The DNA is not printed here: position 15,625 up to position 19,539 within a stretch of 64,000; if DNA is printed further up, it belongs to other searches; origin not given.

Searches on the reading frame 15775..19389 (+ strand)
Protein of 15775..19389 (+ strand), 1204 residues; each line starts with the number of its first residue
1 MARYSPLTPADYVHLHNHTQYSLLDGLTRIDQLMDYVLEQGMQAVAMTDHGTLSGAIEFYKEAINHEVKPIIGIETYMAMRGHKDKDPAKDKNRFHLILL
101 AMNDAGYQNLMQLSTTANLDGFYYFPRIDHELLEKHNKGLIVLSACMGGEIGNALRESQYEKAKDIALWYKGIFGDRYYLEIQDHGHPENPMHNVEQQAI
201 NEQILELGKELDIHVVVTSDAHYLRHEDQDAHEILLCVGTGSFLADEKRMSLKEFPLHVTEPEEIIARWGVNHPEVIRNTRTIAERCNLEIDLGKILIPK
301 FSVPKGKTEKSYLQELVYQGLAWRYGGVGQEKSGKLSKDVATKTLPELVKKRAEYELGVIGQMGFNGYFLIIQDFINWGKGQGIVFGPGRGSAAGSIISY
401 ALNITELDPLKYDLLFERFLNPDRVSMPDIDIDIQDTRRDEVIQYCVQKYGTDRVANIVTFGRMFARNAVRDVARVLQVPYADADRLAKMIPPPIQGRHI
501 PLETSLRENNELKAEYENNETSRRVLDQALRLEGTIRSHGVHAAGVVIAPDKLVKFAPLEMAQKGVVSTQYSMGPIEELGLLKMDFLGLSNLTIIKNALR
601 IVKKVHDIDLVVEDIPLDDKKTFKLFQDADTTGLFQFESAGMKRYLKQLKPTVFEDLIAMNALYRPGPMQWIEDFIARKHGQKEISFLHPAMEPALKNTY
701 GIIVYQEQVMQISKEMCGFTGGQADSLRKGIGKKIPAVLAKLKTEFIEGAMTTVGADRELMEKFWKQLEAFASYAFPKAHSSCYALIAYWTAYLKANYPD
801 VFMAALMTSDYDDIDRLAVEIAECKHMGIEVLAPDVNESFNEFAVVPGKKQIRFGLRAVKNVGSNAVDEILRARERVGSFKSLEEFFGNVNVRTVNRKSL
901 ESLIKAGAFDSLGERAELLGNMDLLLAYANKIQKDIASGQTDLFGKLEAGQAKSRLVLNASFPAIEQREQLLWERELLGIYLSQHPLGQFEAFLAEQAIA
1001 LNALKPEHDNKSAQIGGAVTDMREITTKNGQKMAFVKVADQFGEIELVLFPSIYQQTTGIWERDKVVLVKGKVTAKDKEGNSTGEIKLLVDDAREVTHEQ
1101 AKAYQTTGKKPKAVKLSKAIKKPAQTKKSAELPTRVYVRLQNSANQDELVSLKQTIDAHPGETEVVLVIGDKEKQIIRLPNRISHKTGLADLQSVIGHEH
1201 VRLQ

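Call 13: search_protein_families(library=pfam, proteins=[window:15775-19389:+], max_evalue=0.00001)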
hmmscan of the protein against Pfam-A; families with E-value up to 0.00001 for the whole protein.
window:15775-19389:+ (1204 aa): 5 families
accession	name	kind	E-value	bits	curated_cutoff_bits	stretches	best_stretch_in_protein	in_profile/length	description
PF07733.18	DNA_pol3_alpha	-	1.4e-95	320.3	23.9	1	312-588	2-260/260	Bacterial DNA polymerase III alpha NTPase domain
PF17657.6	DNA_pol3_finger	-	2.2e-62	209.7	22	1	591-751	1-163/166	Bacterial DNA polymerase III alpha subunit finger domain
PF02811.25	PHP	-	1.4e-53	182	26.4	1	14-185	1-164/164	PHP domain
PF14579.12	HHH_6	-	4.6e-28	97.7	25.6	1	828-916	1-88/90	Helix-hairpin-helix motif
PF01336.31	tRNA_anti-codon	-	3.7e-10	40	27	1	1015-1094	3-73/75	OB-fold nucleic acid binding domain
